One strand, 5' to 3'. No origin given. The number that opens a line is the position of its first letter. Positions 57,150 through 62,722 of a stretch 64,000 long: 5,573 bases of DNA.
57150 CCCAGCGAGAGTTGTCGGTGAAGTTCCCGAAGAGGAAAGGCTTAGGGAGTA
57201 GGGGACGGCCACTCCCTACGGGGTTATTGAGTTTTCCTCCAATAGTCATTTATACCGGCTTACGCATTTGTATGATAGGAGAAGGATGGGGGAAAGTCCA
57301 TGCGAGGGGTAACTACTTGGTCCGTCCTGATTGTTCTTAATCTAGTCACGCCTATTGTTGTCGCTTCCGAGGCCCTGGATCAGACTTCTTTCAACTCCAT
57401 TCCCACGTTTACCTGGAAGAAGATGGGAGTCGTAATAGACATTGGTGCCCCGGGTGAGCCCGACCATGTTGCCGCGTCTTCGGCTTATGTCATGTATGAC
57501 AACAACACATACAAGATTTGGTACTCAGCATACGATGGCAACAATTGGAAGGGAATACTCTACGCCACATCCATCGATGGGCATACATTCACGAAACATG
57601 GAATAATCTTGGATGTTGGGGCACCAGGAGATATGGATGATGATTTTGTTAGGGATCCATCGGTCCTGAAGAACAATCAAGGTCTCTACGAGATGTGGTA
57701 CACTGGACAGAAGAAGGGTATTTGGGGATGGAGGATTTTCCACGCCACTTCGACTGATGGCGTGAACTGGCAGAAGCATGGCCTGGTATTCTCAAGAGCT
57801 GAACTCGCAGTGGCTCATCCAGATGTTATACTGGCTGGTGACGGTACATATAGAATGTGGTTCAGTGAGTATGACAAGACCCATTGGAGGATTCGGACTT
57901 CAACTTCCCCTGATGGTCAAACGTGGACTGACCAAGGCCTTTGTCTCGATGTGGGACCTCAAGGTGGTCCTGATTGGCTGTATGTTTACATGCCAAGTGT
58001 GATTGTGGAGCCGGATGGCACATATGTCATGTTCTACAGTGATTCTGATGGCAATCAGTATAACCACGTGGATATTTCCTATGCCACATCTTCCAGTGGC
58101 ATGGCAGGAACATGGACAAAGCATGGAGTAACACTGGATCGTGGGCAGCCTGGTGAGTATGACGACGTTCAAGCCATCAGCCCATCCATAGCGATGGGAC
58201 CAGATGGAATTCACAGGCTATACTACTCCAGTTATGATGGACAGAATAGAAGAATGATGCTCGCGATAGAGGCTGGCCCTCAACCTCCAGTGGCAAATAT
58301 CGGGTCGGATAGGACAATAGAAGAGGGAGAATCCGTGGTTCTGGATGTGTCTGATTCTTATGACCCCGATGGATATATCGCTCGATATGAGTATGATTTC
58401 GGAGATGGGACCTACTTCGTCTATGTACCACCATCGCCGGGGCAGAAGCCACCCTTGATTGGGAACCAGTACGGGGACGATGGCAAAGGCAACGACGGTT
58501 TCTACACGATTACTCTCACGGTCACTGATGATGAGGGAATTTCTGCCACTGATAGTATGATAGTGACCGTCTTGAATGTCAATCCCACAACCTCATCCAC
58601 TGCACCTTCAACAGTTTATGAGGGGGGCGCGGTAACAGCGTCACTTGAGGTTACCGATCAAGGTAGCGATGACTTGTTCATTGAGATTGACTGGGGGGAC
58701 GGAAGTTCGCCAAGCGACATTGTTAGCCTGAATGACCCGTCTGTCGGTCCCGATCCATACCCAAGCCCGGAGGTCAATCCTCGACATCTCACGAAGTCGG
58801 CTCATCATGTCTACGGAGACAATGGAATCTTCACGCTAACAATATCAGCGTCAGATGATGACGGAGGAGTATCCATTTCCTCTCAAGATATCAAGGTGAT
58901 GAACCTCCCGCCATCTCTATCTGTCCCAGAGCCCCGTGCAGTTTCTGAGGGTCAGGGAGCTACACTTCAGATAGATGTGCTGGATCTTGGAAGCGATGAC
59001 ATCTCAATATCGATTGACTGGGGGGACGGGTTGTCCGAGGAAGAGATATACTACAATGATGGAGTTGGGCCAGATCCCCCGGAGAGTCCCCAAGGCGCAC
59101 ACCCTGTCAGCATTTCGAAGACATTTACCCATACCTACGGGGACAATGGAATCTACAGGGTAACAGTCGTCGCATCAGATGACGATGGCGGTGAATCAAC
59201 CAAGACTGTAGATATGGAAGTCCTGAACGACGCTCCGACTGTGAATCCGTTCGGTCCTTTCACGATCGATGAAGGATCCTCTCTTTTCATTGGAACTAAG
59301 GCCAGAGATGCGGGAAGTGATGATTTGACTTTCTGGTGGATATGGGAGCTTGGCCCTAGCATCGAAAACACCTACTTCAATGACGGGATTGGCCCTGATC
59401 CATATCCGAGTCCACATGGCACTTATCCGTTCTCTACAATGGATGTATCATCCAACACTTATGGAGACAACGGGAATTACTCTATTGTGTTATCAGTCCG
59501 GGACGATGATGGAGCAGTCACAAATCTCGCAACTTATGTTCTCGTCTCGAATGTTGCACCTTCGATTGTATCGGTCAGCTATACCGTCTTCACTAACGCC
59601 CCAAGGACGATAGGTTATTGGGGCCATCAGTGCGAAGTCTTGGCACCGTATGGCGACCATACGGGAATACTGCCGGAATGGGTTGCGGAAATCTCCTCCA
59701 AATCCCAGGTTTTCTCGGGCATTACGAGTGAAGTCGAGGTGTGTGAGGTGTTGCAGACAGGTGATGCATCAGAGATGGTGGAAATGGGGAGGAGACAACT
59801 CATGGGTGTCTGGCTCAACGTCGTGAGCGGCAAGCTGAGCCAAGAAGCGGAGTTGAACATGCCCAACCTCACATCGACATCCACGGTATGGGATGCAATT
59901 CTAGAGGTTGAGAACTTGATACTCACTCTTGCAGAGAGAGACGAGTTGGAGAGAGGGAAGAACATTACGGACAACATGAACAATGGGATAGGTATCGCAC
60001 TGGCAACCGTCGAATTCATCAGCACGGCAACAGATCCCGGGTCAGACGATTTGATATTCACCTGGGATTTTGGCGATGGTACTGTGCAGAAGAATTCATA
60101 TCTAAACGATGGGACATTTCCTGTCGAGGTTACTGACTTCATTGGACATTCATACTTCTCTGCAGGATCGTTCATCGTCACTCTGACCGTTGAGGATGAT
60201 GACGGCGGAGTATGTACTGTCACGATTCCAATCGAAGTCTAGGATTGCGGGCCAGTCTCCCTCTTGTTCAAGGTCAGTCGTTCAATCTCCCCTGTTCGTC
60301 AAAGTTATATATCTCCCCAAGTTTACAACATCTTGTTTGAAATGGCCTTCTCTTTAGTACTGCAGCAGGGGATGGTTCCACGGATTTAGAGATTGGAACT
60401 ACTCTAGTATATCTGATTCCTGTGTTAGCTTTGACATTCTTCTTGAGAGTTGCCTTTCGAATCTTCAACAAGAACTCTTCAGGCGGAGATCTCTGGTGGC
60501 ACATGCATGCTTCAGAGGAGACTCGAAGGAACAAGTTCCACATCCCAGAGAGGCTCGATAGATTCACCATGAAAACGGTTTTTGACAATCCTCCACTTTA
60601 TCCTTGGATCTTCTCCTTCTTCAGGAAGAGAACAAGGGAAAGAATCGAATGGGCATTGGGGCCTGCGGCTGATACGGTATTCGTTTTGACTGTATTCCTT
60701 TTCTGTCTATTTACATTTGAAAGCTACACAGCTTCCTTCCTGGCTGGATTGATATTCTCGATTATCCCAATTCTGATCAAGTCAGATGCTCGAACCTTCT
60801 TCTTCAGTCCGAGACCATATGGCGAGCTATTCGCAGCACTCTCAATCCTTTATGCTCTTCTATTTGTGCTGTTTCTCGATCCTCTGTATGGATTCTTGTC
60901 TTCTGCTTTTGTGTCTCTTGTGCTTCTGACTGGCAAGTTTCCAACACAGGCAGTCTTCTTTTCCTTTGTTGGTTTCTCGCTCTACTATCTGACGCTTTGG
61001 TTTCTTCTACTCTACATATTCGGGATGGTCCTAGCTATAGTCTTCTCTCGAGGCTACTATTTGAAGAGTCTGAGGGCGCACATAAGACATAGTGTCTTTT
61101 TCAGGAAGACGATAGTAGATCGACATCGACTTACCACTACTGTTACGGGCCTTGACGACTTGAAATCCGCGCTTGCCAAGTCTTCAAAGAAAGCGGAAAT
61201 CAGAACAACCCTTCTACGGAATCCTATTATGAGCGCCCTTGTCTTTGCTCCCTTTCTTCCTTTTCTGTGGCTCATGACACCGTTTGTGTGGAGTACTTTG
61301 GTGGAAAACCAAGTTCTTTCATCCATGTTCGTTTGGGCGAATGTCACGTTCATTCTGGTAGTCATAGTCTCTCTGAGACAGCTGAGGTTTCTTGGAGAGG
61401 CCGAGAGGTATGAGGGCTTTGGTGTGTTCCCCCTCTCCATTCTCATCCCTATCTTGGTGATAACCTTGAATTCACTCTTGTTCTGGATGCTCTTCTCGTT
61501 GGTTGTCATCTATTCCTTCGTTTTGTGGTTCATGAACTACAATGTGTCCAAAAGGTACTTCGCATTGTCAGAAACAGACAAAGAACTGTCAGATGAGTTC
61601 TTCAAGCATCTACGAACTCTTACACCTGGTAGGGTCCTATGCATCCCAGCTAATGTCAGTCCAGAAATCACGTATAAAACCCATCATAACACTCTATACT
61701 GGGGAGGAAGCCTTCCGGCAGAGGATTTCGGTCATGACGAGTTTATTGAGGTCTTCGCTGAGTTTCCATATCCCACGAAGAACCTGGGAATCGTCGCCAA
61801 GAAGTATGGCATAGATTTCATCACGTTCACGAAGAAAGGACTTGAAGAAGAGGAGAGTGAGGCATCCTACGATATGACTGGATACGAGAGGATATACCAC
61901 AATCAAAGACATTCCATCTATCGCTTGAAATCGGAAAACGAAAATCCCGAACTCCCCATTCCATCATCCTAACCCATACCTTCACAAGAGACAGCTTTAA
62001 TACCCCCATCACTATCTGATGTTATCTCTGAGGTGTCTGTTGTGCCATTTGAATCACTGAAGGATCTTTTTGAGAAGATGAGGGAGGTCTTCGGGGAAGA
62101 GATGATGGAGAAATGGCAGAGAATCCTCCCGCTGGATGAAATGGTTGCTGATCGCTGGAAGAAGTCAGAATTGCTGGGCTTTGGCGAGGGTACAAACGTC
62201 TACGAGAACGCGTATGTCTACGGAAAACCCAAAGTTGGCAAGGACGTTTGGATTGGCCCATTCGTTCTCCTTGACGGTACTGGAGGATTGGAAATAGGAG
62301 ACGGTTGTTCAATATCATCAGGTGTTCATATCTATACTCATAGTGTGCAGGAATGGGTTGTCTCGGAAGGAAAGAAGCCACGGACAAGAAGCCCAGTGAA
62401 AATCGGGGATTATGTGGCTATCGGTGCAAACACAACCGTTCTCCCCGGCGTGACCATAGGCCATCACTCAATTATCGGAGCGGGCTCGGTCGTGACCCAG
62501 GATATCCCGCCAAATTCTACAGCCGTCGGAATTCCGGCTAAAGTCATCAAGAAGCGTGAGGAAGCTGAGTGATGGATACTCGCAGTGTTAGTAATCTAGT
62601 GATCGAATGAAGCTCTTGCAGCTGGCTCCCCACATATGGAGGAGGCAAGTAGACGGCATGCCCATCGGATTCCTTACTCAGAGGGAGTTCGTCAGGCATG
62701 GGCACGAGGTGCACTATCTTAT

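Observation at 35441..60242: Candidate novel surface system: six paralogous genes with an internally repetitive five-bladed beta-propeller head on three stalk architectures, each present twice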

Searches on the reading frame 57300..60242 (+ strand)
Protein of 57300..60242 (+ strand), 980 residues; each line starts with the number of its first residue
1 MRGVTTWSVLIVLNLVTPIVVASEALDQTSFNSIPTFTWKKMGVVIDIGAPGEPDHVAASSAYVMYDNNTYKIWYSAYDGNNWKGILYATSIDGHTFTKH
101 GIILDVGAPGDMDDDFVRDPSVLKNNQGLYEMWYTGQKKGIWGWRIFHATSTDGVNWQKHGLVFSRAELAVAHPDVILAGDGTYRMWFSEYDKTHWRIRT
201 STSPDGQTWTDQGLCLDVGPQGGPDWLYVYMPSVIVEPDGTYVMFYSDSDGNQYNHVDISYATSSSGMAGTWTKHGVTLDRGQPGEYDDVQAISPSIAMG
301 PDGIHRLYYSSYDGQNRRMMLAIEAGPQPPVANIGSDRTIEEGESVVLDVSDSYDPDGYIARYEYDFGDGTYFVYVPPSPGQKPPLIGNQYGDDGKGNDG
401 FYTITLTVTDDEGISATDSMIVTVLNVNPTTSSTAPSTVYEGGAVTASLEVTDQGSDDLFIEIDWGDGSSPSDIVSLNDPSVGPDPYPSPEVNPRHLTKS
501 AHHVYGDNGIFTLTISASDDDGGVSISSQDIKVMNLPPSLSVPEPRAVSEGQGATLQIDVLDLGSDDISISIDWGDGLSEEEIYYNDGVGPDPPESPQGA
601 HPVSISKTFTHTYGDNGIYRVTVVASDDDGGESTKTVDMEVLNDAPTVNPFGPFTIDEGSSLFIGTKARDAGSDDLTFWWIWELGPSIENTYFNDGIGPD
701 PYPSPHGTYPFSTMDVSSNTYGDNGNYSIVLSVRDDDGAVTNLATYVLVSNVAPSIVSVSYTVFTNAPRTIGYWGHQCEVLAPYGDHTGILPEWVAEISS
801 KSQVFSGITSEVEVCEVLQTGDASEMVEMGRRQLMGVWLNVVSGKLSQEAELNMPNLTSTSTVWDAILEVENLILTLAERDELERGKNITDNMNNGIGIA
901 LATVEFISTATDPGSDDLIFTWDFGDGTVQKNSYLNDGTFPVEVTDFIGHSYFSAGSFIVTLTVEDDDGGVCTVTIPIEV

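Call 4: search_protein_families(library=pfam, proteins=[window:57300-60242:+], max_evalue=0.01)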
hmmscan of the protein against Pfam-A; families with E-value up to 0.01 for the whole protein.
window:57300-60242:+ (980 aa): 7 families
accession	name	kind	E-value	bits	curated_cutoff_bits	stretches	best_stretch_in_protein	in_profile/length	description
PF18911.6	PKD_4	-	2.3e-40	136.9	27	4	328-424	2-85/85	PKD domain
PF00801.26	PKD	-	7.9e-28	96.7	23.5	3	902-971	15-72/80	PKD domain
PF22352.2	K319L-like_PKD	-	6.8e-10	39.3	27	1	335-424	2-84/84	K319L-like, PKD domain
PF00251.26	Glyco_hydro_32N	-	3.2e-05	24.1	22.1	1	37-164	49-176/307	Glycosyl hydrolases family 32 N-terminal domain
PF17963.7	Big_9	-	0.0023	19.2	23.6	0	573-639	31-88/89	Bacterial Ig domain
PF18981.6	InlK_D3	-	0.0023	18.4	25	0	400-423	50-74/75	Internalin K domain (D3/D4)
PF13088.12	BNR_2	-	0.0028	17.5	31.4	0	68-213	61-202/277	BNR repeat-like domain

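Call 6: search_protein_families(library=ncbifam, proteins=[window:57300-60242:+], max_evalue=0.01)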
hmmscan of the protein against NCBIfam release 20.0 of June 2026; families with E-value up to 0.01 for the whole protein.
window:57300-60242:+ (980 aa): 6 families
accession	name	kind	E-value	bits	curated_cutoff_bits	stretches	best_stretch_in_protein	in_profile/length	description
NF058598.1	BetMansidBT3780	equivalog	1.4e-14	54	550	2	117-167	130-178/366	beta-1,2-mannosidase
NF038112.1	myxo_dep_M36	subfamily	1.5e-13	48.8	1500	1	327-691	1187-1521/1604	myxosortase-dependent M36 family metallopeptidase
NF058578.1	CPR_pilus_PamR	equivalog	6.1e-07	28.6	300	0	563-631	176-228/297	pilus system RbmA-like protein PamR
NF052550.1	BManbPhaseBMBP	equivalog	1.1e-06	28.2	450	1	61-167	28-140/296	beta-1,2-mannobiose phosphorylase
TIGR00864.1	PCC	subfamily_domain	0.0012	15.3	1861.4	0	504-645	916-1056/2700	polycystin cation channel protein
NF033932.1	LapB_rpt_80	domain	0.0014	18.9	45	0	400-441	1-43/83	LapB repeat-containing protein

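Call 80: find_encoding_contigs(protein=window:57300-60242:+, flank=2000, max_places=3)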
Protein window:57300-60242:+ (980 aa): no gene with exactly this product is on record in the collection.

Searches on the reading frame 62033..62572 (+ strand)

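Call 13: search_protein_families(library=pfam, proteins=[window:62033-62572:+], max_evalue=0.0001)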
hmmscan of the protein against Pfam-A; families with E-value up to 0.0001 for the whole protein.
window:62033-62572:+ (179 aa): 2 families
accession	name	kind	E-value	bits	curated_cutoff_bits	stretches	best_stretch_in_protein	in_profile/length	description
PF00132.30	Hexapep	-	4.8e-16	58.1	27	1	122-155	2-35/36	Bacterial transferase hexapeptide (six repeats)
PF14602.12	Hexapep_2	-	1e-10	41.6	27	1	121-156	1-34/34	Hexapeptide repeat of succinyl-transferase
